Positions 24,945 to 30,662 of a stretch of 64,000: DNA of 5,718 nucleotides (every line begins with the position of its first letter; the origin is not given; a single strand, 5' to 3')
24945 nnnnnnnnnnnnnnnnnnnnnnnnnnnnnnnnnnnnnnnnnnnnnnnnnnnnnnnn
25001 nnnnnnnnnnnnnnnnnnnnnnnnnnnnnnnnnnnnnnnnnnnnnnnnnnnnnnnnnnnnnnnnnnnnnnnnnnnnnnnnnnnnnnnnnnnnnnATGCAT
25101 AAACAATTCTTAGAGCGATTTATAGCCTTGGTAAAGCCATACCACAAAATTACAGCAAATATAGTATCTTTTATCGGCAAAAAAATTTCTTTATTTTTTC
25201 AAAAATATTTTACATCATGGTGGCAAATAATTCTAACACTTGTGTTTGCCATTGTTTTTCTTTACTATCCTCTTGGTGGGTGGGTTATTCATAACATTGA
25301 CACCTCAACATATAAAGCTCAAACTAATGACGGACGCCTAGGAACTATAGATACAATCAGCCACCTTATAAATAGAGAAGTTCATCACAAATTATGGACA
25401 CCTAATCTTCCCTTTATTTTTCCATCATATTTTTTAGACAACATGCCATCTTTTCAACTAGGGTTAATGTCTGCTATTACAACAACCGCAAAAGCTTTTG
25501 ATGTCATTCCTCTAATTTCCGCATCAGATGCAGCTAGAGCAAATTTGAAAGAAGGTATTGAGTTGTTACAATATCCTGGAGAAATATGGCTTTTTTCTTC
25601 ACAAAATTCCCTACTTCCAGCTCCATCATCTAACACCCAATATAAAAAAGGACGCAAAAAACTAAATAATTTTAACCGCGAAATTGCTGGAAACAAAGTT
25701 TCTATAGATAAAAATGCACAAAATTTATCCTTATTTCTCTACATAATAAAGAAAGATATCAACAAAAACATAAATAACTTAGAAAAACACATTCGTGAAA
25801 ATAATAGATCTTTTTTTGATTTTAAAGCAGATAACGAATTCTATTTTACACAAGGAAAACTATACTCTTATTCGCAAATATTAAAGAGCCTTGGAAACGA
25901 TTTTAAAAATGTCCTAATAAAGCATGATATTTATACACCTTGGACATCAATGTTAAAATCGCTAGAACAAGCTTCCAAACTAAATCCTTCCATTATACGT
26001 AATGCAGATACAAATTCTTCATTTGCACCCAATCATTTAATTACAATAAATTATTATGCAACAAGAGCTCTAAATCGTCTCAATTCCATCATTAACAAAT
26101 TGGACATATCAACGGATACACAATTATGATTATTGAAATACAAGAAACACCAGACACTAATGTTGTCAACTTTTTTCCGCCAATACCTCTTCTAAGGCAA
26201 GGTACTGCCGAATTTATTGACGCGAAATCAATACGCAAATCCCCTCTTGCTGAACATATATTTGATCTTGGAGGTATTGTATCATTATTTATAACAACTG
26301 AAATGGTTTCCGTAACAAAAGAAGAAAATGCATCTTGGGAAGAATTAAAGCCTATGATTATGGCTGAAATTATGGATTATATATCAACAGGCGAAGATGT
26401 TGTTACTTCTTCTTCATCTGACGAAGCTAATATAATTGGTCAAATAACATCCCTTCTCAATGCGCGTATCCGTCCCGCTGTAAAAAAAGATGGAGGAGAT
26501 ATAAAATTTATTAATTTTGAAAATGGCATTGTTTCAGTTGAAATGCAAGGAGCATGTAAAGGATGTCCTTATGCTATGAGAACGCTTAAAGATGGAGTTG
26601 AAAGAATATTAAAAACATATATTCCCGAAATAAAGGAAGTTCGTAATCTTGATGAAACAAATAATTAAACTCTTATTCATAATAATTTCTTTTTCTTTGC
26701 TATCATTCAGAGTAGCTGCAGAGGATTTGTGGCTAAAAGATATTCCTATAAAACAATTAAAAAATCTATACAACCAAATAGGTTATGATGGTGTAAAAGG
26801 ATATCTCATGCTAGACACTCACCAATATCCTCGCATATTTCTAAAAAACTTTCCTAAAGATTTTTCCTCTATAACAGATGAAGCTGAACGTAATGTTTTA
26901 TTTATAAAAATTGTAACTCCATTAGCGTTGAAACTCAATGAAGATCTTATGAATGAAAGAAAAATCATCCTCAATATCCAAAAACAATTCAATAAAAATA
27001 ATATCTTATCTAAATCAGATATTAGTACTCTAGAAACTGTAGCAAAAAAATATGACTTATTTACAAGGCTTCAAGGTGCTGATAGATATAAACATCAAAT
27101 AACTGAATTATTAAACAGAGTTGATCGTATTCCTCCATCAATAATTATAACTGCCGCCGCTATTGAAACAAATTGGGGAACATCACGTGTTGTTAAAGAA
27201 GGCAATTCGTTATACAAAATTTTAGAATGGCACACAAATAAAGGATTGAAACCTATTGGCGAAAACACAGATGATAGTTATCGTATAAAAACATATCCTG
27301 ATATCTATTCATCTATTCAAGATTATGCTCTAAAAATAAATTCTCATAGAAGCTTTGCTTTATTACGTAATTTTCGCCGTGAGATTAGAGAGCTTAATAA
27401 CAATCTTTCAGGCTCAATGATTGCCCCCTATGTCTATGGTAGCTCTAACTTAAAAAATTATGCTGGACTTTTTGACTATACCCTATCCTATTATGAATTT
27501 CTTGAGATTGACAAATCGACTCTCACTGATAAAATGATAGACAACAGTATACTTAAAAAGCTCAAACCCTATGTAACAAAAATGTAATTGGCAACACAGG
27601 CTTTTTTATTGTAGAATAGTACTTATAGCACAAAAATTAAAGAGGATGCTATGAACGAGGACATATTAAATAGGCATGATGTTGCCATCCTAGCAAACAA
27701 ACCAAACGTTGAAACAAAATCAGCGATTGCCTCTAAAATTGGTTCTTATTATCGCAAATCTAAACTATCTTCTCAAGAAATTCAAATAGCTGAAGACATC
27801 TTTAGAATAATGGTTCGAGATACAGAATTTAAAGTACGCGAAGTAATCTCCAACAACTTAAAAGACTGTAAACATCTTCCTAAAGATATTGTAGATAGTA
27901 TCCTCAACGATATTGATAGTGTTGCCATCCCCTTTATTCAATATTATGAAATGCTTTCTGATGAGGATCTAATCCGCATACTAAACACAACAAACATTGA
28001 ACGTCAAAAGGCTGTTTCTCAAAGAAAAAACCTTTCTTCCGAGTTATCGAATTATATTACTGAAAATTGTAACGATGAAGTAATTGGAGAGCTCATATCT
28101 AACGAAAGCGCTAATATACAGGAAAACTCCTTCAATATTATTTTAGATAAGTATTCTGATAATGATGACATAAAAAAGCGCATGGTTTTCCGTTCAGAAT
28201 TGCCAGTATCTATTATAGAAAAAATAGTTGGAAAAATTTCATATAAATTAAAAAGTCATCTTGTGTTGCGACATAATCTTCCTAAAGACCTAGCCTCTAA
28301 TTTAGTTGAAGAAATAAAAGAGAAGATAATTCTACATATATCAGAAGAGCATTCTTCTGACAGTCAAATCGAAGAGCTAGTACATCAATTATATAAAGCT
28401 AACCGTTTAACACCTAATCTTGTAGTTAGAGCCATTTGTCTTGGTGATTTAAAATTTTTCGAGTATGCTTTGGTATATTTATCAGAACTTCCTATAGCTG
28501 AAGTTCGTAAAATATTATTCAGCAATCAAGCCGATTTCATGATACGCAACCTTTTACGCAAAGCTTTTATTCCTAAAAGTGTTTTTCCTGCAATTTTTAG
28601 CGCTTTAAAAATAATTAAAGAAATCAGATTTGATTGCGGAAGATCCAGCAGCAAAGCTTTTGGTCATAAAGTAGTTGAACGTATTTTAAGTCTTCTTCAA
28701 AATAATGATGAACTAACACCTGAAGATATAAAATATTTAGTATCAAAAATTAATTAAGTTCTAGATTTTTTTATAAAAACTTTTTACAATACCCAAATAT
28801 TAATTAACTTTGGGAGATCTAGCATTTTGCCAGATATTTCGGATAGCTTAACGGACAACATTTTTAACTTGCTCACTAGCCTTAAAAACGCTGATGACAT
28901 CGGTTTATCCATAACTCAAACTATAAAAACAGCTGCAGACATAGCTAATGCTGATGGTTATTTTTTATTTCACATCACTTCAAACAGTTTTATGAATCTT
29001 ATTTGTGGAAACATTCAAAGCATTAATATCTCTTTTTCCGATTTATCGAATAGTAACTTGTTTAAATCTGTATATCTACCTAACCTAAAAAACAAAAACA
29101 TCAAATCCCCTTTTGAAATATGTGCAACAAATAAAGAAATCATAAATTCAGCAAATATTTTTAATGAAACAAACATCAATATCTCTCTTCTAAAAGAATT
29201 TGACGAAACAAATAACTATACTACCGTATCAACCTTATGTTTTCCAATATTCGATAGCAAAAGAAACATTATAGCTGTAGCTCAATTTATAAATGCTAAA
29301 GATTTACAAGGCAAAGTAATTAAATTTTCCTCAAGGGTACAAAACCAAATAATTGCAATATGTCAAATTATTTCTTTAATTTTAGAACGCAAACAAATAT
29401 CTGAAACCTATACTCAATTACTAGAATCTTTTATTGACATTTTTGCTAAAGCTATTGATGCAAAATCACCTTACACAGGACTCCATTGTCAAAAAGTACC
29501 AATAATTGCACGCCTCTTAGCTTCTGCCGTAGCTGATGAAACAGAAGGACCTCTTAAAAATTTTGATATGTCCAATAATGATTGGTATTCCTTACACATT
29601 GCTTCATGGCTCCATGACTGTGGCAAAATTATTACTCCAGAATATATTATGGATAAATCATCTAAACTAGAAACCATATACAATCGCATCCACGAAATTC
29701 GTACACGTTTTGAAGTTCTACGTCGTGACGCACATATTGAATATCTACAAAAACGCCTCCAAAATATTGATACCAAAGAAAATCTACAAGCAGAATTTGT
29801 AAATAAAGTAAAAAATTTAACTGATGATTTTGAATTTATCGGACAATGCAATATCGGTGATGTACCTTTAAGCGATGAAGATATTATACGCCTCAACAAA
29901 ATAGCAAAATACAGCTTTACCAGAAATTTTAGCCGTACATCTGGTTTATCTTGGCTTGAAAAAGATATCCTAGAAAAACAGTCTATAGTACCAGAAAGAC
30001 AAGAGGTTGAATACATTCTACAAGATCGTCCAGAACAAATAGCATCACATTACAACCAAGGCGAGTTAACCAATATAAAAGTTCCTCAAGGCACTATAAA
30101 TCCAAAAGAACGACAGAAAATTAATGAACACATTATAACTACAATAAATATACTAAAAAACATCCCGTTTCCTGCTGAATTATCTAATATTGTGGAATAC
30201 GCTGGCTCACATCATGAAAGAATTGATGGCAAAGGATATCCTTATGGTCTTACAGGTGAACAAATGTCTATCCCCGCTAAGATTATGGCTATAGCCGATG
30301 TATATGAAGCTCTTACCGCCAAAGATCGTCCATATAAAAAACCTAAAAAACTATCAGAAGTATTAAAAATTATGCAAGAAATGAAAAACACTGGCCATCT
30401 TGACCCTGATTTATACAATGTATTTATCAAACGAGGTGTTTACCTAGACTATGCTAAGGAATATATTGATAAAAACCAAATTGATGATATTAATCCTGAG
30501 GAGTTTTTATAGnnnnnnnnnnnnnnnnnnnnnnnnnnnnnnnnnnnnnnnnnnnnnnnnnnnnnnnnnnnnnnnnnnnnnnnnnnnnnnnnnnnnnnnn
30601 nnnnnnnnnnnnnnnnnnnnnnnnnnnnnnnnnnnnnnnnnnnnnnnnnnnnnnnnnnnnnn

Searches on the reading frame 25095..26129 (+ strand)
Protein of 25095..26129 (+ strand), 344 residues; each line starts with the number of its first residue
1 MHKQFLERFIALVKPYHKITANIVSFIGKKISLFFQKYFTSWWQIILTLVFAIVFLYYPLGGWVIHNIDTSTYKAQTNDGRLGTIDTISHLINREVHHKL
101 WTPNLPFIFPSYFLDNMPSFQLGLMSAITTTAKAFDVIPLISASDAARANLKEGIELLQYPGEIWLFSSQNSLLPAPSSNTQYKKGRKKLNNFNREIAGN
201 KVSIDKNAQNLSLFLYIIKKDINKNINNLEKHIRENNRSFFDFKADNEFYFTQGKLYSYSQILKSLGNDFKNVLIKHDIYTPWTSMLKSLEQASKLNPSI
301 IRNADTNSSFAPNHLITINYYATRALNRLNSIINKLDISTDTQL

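Call 37: search_protein_families(library=pfam, proteins=[window:25095-26129:+], max_evalue=0.00001)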
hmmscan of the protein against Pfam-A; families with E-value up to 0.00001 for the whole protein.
window:25095-26129:+ (344 aa): 1 family
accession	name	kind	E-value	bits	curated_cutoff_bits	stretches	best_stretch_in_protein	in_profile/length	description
PF10095.14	DUF2333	-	1.7e-11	44.1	22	1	242-325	233-316/330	Uncharacterized protein conserved in bacteria (DUF2333)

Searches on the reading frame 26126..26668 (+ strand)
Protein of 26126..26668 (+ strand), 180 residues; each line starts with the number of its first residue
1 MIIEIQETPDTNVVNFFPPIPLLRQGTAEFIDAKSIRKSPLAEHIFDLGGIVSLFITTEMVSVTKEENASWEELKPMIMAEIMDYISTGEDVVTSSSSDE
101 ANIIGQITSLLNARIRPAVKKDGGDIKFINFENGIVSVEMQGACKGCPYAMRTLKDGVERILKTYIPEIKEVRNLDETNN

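Call 46: search_protein_families(library=pfam, proteins=[window:26126-26668:+], max_evalue=0.00001)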
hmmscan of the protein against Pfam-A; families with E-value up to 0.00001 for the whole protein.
window:26126-26668:+ (180 aa): 2 families
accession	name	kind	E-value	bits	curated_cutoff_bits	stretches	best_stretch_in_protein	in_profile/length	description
PF01106.22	NifU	-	1.2e-25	89.9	27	1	107-172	1-66/67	NifU-like domain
PF08712.16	Nfu_N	-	1.9e-20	73.1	27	1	3-89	1-88/88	Scaffold protein Nfu/NifU N terminal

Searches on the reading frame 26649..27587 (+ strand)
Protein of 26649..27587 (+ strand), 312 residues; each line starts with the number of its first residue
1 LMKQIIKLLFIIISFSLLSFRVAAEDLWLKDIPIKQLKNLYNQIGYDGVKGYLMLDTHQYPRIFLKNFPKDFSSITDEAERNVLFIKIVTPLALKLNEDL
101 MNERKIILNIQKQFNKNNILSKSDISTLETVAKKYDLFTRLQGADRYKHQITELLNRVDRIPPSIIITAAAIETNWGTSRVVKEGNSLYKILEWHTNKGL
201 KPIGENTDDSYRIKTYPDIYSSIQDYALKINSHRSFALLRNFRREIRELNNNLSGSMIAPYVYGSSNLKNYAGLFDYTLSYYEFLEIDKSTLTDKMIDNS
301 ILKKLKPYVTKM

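Call 46: search_protein_families(library=pfam, proteins=[window:26649-27587:+], max_evalue=0.00001)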
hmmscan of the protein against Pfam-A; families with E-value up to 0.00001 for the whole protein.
window:26649-27587:+ (312 aa): 1 family
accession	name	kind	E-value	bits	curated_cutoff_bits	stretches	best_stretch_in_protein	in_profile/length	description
PF01832.25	Glucosaminidase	-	2.3e-10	41.6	30.2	1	159-245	11-81/123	Mannosyl-glycoprotein endo-beta-N-acetylglucosaminidase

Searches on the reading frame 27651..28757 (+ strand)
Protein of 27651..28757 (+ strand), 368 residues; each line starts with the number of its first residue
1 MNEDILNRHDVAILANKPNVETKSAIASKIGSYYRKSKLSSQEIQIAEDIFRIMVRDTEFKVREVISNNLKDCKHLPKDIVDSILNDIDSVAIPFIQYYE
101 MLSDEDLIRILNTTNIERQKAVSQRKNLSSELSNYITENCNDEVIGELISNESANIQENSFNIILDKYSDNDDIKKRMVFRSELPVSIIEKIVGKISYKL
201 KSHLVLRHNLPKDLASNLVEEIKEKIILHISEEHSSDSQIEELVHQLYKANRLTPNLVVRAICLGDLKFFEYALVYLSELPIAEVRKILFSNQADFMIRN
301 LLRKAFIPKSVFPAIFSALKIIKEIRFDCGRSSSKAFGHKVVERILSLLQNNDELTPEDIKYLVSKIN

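Call 46: search_protein_families(library=pfam, proteins=[window:27651-28757:+], max_evalue=0.00001)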
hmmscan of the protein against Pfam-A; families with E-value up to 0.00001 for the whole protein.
window:27651-28757:+ (368 aa): 1 family
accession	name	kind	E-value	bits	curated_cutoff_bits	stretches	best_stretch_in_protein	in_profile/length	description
PF10098.14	DUF2336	-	2.9e-49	168.3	34.6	1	91-344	1-251/262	Uncharacterised protein conserved in bacteria (DUF2336)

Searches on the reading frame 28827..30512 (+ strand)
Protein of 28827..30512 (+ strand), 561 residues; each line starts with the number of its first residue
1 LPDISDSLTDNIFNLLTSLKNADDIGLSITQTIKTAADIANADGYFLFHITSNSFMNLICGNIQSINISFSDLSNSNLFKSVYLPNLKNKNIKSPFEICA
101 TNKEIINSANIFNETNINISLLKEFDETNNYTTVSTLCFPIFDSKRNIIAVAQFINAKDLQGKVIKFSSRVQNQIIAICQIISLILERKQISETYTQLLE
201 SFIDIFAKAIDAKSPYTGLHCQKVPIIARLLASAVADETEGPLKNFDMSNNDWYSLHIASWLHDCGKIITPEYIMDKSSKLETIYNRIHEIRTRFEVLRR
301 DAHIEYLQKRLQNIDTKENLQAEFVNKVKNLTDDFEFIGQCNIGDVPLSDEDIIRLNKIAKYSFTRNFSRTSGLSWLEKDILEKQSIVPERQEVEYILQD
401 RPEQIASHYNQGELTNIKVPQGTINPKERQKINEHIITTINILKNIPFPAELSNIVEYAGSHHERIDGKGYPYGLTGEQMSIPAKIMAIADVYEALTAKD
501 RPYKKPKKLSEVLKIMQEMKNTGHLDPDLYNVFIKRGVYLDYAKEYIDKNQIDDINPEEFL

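Call 46: search_protein_families(library=pfam, proteins=[window:28827-30512:+], max_evalue=0.00001)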
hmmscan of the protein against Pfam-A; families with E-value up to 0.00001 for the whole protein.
window:28827-30512:+ (561 aa): 2 families
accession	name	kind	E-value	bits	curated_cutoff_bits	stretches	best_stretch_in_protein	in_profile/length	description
PF13487.12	HD_5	-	9e-40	136.6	27.2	1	412-529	52-170/170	HD domain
PF01966.28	HD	-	1.1e-09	39.1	22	1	424-495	47-115/116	HD domain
